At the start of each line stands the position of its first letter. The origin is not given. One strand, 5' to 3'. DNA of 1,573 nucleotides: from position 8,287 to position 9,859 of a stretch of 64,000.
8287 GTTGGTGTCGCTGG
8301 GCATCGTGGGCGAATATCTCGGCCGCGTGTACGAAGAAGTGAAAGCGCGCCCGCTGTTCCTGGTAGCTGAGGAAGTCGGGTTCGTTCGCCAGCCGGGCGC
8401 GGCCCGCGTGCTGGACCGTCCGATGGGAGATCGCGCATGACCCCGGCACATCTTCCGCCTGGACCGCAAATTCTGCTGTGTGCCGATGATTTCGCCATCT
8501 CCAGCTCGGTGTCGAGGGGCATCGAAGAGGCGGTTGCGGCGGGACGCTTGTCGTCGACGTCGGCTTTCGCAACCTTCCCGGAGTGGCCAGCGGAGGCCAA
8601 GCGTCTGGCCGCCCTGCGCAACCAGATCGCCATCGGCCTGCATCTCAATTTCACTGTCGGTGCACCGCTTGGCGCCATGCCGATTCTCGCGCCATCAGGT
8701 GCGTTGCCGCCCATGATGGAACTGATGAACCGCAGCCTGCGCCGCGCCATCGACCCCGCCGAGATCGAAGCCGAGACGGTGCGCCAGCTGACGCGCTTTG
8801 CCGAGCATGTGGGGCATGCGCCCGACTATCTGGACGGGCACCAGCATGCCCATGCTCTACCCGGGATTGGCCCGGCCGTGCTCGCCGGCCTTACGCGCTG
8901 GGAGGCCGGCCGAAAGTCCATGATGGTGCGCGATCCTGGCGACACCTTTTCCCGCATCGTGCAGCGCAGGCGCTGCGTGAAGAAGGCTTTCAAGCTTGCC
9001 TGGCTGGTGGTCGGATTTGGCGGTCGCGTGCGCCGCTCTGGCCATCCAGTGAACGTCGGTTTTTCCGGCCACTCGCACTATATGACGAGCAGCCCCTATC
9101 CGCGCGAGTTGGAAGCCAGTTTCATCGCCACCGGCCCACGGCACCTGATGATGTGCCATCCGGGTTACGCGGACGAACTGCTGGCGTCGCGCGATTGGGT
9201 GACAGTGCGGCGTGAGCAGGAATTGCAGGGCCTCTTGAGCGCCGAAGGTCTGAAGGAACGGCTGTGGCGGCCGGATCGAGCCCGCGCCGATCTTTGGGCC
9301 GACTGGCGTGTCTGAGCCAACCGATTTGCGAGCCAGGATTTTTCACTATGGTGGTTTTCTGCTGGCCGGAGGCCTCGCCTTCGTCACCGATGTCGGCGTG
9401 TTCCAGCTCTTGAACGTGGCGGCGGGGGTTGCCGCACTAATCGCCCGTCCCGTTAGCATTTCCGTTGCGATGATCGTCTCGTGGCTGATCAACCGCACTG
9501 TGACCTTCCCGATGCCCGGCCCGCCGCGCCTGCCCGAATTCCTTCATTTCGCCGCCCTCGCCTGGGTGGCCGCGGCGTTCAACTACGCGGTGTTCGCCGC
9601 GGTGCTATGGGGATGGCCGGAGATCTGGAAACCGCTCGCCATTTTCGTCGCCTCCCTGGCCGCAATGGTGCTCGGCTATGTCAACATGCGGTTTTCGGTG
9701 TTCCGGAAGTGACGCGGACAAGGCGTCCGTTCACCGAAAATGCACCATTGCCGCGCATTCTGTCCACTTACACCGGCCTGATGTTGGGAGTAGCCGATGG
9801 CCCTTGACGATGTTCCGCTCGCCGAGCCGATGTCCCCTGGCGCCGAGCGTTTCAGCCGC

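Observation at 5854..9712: Four-gene lipid-A sugar-modification locus with LgmABCD-like architecture; the ArnT-like transferase appears frameshifted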

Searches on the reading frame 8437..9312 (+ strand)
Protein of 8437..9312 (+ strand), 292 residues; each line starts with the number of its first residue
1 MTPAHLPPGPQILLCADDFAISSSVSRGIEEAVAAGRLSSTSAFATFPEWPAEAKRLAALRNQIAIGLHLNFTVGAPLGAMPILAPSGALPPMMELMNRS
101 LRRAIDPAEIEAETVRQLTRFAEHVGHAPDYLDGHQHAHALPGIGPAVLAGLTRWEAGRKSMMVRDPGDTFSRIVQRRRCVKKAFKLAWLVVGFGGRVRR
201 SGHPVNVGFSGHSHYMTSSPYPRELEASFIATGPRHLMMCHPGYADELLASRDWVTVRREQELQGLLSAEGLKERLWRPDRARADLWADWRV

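Call 7: search_protein_families(library=pfam, proteins=[window:8437-9312:+], max_evalue=0.01)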
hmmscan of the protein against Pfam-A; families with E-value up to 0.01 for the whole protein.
window:8437-9312:+ (292 aa): 1 family
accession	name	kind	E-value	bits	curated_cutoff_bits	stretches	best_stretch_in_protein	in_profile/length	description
PF04794.17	YdjC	-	3.8e-45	155.3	29.7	1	12-270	2-259/266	YdjC-like protein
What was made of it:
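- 8437..9315 (+): YdjC-family deacetylase (the NaxD/LgmC role), with no N-terminal hydrophobic segment. Inferred reaction: Und-P-HexNAc to Und-P-HexN. Pfam YdjC 4e-45 (call 7).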

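Call 8: search_protein_families(library=ncbifam, proteins=[window:8437-9312:+], max_evalue=0.01)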
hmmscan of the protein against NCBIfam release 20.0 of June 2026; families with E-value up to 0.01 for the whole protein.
window:8437-9312:+ (292 aa): 2 families
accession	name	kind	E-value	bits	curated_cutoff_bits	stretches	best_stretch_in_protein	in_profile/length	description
NF002559.0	PRK02134.1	equivalog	1.5e-28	100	227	1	12-148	5-138/249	chitin disaccharide deacetylase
TIGR03473.1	HpnK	hypoth_equivalog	2.2e-10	40.3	232.6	1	12-270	4-263/283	hopanoid biosynthesis-associated protein HpnK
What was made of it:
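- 8437..9315 (+): The HpnK model scores only 40 bits against a cutoff of 233, and the ChbG model 100 against 227 (call 8).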

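Call 34: find_homologous_proteins(query=window:8437-9312:+)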
Query window:8437-9312:+ (292 aa): 123 proteins with E <= 0.001 among 8000 candidates; the best 120 are listed.
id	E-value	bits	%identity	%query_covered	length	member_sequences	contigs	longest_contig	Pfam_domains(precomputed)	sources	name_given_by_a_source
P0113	6.2e-195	665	100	100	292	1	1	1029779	PF04794.18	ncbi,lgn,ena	-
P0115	6.7e-159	546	83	99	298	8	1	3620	PF04794.18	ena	-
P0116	6.5e-153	527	81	99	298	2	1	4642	PF04794.18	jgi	-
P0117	1.8e-148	512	78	99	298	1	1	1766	PF04794.18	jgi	jgi:chitin disaccharide deacetylase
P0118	3.3e-140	485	75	99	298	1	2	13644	PF04794.18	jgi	jgi:chitin disaccharide deacetylase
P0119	3.4e-131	455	71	99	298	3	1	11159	PF04794.18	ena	-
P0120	1.5e-129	450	69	99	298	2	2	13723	PF04794.18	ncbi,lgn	-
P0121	2.5e-115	403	64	99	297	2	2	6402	PF04794.18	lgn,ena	-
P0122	8.3e-100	352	57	99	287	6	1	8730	PF04794.18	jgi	-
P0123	8.7e-100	352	58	97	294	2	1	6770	PF04794.18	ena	-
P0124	2.1e-99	351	59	96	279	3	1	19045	PF04794.18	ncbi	-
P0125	8.8e-97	342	56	99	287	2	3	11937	PF04794.18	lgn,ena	-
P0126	1.6e-96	342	57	98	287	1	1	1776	PF04794.18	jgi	jgi:chitin disaccharide deacetylase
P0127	8.1e-93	329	57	98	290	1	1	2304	PF04794.18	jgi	jgi:predicted glycoside hydrolase/deacetylase ChbG (UPF0249 family)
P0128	1.8e-91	325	55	95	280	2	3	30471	PF04794.18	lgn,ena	-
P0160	4.5e-67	245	48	95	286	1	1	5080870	PF04794.18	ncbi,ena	-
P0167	1.5e-62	230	48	88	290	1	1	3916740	PF04794.18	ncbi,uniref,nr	ncbi:ChbG/HpnK family deacetylase [Methylocapsa acidiphila]|uniref:ChbG/HpnK family deacetylase n=1 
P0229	3.4e-14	71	29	89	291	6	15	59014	PF04794.18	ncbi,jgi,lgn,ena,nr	ncbi:MAG: ChbG/HpnK family deacetylase [Betaproteobacteria bacterium]|nr:ChbG/HpnK family deacetylas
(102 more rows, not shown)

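Call 35: find_encoding_contigs(protein=P0167, flank=7000, max_places=1)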
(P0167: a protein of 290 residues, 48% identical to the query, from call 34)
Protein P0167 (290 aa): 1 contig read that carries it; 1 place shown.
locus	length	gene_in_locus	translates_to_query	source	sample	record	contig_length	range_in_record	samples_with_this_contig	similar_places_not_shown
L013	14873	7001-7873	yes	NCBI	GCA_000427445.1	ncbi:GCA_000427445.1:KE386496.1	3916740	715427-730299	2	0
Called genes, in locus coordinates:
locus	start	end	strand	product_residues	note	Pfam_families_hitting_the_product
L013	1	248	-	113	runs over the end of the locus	PF07372:DUF1491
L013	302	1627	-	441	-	PF10011:DUF2254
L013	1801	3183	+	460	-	PF01546:Peptidase_M20, PF07687:M20_dimer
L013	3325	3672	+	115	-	-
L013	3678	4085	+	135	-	-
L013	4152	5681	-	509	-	PF03023:MurJ, PF01554:MatE (weak)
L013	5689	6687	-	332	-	PF13641:Glyco_tranf_2_3, PF00535:Glycos_transf_2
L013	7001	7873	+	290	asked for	PF04794:YdjC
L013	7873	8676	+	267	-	PF00106:adh_short, PF01370:Epimerase (faint), PF08659:KR, PF13561:adh_short_C2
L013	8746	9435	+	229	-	-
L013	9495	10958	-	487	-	PF00875:DNA_photolyase, PF03441:FAD_binding_7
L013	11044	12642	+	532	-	PF00117:GATase, PF07722:Peptidase_C26, PF02540:NAD_synthase (weak), PF00958:GMP_synt_C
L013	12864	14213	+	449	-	PF13356:Arm-DNA-bind_3, PF22022:Phage_int_M (faint), PF00589:Phage_integrase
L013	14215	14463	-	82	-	PF05930:Phage_AlpA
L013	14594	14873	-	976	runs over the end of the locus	PF03389:MobA_MobL, PF01443:Viral_helicase1 (faint), PF05970:PIF1 (faint), PF13086:AAA_11 (faint), PF13245:AAA_19, PF13604:AAA_30, PF22232:TraI_hel_assoc_N (weak), PF18335:SH3_13 (weak)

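Call 36: find_encoding_contigs(protein=P0160, flank=7000, max_places=1)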
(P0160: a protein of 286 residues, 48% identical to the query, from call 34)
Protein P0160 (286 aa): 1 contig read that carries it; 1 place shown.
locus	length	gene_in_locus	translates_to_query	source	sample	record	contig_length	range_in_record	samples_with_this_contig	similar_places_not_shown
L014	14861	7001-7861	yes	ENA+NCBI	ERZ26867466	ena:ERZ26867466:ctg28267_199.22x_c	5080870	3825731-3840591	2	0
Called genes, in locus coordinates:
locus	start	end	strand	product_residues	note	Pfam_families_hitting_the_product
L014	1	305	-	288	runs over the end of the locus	PF01171:ATP_bind_3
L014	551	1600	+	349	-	PF08240:ADH_N, PF00107:ADH_zinc_N, PF13602:ADH_zinc_N_2 (weak)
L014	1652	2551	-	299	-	PF00892:EamA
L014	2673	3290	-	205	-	PF00163:Ribosomal_S4, PF01479:S4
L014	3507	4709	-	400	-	PF01464:SLT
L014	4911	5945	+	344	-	PF00296:Bac_luciferase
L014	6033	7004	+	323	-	PF00535:Glycos_transf_2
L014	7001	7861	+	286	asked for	PF04794:YdjC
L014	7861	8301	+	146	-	PF04138:GtrA_DPMS_TM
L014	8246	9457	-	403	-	PF09594:GT87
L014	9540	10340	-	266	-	PF01177:Asp_Glu_race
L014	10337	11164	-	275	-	PF00588:SpoU_methylase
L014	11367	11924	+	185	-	PF03729:DUF308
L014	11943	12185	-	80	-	-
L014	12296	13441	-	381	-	-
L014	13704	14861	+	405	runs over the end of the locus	PF00180:Iso_dh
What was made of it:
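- The GT2-YdjC-GtrA donor module recurs next to a different GT-C family (GT87) in L014 (call 36).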

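Call 37: find_encoding_contigs(protein=P0229, flank=7000, max_places=2)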
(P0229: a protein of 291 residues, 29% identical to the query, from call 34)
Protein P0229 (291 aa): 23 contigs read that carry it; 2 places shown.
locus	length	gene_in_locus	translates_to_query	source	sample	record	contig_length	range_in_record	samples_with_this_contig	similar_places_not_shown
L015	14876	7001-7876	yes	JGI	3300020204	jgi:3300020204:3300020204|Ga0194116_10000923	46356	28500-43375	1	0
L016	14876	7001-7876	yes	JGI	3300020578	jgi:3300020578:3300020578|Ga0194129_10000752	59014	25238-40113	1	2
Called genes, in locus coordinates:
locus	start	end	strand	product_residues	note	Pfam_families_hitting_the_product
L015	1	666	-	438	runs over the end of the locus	PF00355:Rieske, PF00848:Ring_hydroxyl_A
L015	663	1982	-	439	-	PF06808:DctM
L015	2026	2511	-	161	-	PF04290:DctQ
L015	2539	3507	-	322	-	PF03480:DctP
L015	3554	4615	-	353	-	PF02737:3HCDH_N, PF00725:3HCDH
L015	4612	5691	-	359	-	PF01210:NAD_Gly3P_dh_N (weak), PF02317:Octopine_DH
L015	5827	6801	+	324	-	PF13641:Glyco_tranf_2_3, PF00535:Glycos_transf_2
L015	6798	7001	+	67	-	-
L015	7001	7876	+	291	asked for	PF04794:YdjC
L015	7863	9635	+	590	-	PF00920:ILVD_EDD_N, PF24877:ILV_EDD_C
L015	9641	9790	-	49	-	-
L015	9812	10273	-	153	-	PF00520:Ion_trans, PF07885:Ion_trans_2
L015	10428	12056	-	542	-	PF18914:DUF5666 (faint)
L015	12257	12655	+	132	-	PF00903:Glyoxalase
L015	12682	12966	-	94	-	PF14542:Acetyltransf_CG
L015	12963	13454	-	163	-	PF02542:YgbB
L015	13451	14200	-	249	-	PF01128:IspD, PF12804:NTP_transf_3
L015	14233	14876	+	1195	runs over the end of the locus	PF17757:UvrB_inter, PF21132:MFD_D3, PF02559:CarD_TRCF_RID, PF00270:DEAD, PF04851:ResIII, PF00271:Helicase_C, PF03461:TRCF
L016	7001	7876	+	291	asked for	PF04794:YdjC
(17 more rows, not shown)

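Call 43: search_dna_similar(query=window:8437-9312:+, collection=plasmids, mode=protein, max_rows=15)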
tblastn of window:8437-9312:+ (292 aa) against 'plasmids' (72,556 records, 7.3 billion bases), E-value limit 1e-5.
Records with a match: 53; places in all: 53; records where one place covers at least 80% of the query: 19.
Best place of each record, by identity: <60% 53.
By first word of the organism name: Azospirillum 11; Rahnella 11; Klebsiella 4; Escherichia 4; Acinetobacter 4; Listeria 3; Enterococcus 3; Variovorax 2; Proteus 2; Bacillus 2; and 7 more.
By predicted mobility (MOB-suite, as given by PLSDB): non-mobilizable 43; mobilizable 9; conjugative 1.
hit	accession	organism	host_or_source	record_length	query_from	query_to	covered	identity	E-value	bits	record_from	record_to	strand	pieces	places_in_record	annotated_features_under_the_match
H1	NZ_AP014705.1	Methylobacterium aquaticum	-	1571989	4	268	91%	41.7%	7e-43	163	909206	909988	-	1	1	none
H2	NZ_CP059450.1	Azospirillum brasilense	Prokaryotes,soil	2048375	12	278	91%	37.3%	2e-34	139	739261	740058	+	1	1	none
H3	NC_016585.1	Azospirillum lipoferum 4B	-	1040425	12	270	89%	38.3%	2e-38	150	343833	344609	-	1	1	none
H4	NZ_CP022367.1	Azospirillum sp. TSH58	single cell,paddy soils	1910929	12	262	86%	39.3%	2e-37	148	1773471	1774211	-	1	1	record has no annotation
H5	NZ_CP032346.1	Azospirillum brasilense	soil sample,Agricultural field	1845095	12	268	88%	37.6%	8e-36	143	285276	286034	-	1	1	record has no annotation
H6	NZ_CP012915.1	Azospirillum brasilense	Digitaria eriantha,microbe,root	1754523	12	262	86%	38.1%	2e-36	145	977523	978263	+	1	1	none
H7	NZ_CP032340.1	Azospirillum brasilense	soil sample,Agricultural field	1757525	12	262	86%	38.1%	2e-36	145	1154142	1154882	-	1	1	none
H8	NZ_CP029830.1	Azospirillum ramasamyi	single cell,Cow dung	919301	12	270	89%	36.5%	7e-38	149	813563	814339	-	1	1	ChbG/HpnK family deacetylase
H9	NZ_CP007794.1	Azospirillum argentinense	Triticum aestivum L.,Root,wheat ...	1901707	12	262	86%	37.3%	5e-35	140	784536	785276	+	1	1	record has no annotation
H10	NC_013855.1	Azospirillum sp. B510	-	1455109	8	266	89%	36.1%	9e-34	137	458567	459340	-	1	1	record has no annotation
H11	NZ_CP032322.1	Azospirillum argentinense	soil sample,Agricultural field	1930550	12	262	86%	36.5%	5e-33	135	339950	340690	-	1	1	record has no annotation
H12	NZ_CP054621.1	Azospirillum oryzae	cell culture,soil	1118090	12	266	87%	35.5%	8e-34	137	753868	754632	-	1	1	record has no annotation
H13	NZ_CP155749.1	Sphingomonas parapaucimobilis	Chinese cabbage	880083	11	272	90%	33.7%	4e-25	112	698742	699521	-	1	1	ChbG/HpnK family deacetylase | glycosyltransferase family A protein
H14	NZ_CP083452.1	Comamonas odontotermitis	cell culture,cucumber rhizosphere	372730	12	245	80%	31.3%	6e-18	91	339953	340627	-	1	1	ChbG/HpnK family deacetylase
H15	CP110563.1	Klebsiella pneumoniae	-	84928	12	269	88%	27.6%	1e-12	75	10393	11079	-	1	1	chbG: chitin disaccharide deacetylase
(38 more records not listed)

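Call 51: search_solved_structures(query=window:8437-9312:+, max_evalue=0.001, show_alignments=2)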
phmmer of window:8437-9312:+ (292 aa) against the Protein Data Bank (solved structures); distinct sequences matched with E-value up to 0.001: 2.
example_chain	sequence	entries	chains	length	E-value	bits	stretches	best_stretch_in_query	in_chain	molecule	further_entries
7vi8_A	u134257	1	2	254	1.2e-18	70.9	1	12-150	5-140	Chitooligosaccharide deacetylase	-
2i5i_A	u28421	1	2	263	1.1e-09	41.6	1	11-141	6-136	UPF0249 protein EF_3048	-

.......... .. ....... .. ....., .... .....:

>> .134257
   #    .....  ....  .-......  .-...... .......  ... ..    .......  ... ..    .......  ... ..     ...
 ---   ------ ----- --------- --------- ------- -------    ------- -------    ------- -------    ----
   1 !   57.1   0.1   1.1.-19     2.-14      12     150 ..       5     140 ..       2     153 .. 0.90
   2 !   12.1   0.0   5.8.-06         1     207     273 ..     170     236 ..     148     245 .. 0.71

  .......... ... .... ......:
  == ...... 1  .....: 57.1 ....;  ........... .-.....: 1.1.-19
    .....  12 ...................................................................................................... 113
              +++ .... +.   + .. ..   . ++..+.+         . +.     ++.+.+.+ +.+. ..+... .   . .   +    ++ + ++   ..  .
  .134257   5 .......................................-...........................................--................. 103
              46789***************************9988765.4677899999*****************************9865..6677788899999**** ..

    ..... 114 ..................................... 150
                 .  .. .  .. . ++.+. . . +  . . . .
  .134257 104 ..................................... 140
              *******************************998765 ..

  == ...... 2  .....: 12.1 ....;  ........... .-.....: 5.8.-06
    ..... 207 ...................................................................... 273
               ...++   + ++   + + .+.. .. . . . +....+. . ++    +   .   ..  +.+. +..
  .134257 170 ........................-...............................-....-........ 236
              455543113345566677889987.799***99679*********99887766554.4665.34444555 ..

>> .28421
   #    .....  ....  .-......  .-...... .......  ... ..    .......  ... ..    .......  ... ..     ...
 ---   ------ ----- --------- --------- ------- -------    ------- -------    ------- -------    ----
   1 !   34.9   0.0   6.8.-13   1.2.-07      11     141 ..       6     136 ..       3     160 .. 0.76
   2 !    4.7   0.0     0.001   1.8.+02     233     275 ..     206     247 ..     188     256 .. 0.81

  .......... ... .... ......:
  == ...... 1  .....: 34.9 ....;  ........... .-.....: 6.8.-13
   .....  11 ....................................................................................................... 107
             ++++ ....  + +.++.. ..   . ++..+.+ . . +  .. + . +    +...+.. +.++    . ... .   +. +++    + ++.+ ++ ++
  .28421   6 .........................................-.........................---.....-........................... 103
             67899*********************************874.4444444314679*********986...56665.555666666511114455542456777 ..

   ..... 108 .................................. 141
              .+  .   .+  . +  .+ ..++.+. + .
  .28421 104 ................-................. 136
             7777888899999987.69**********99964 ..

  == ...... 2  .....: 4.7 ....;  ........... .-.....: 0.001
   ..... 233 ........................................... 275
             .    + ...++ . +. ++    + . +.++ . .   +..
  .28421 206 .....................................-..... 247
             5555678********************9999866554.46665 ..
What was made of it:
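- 8437..9315 (+): In the alignment to PDB 7vi8, the ADDF, GLH and DGHQHAH segments line up with ADDFG, GMH and DSHHHVH (call 51).
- On Lgm/NaxD-type Und-P-HexN modification system: Pfam YdjC 4e-45; the ADDF, GLH and DGHQHAH segments line up with those of PDB 7vi8 (calls 7, 51).
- The YdjC's best solved relative is a chitooligosaccharide deacetylase (call 51).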

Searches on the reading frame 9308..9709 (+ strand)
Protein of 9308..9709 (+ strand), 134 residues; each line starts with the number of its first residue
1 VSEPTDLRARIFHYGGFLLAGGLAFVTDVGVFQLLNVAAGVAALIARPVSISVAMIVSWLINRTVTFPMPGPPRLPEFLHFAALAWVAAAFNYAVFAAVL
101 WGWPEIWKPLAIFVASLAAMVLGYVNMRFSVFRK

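Call 7: search_protein_families(library=pfam, proteins=[window:9308-9709:+], max_evalue=0.01)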
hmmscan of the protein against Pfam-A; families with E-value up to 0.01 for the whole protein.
window:9308-9709:+ (134 aa): 1 family
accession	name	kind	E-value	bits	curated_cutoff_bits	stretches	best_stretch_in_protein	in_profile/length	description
PF04138.20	GtrA_DPMS_TM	-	1.7e-15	57.7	26.1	1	17-132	2-117/117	GtrA/DPMS, transmembrane domain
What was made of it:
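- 9308..9712 (+): GtrA-family small membrane protein with four hydrophobic segments. Inferred role: flippase or helper for the lipid-linked sugar. Pfam GtrA_DPMS_TM 2e-15, full-length (call 7).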

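Call 8: search_protein_families(library=ncbifam, proteins=[window:9308-9709:+], max_evalue=0.01)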
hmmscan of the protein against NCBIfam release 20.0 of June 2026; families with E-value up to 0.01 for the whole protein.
window:9308-9709:+ (134 aa): 0 families

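Call 97: list_cluster_members(proteins=[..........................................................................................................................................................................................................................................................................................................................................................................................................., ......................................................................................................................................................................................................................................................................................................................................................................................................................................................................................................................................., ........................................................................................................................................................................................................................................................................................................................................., window:9308-9709:+, window:10701-11738:+, window:5418-5864:+, window:14145-14462:+, window:13613-14479:+])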
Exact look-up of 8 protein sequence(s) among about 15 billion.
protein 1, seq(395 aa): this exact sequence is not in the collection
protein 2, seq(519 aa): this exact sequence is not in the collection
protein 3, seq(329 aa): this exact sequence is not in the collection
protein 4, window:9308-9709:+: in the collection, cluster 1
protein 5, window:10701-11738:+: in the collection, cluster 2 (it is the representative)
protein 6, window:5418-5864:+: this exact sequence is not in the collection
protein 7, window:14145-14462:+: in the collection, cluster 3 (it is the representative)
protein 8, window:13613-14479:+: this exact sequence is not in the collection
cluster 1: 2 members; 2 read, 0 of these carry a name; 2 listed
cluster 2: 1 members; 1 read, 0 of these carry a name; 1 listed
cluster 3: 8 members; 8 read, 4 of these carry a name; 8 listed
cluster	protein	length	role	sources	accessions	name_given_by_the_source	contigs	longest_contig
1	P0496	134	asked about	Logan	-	-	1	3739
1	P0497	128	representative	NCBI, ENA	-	-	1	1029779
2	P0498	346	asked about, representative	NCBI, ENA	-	-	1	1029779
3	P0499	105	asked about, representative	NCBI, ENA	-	-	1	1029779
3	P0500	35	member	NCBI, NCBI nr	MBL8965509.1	MAG: hypothetical protein JNG85_00800, partial [Spirochaetaceae bacterium] | hypothetical protein [Spirochaetaceae bacterium]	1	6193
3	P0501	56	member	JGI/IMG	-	acetyl-CoA C-acetyltransferase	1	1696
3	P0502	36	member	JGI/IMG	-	acetyl-CoA C-acetyltransferase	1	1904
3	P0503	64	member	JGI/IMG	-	acetyl-CoA C-acetyltransferase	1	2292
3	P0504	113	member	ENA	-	-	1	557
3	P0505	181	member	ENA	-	-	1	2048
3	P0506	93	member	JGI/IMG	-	-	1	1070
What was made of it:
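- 9308..9712 (+): Two alternative starts have been called, giving 134 aa and 128 aa (call 97).
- Checked: The source assembly instead called a 128-aa GtrA, 6 residues shorter than the 134-aa call from GTG 9308 (call 97).
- Tried and rejected: Repaired GT-C, thiolase and DhaK are not in the 15-billion-protein collection (call 97).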
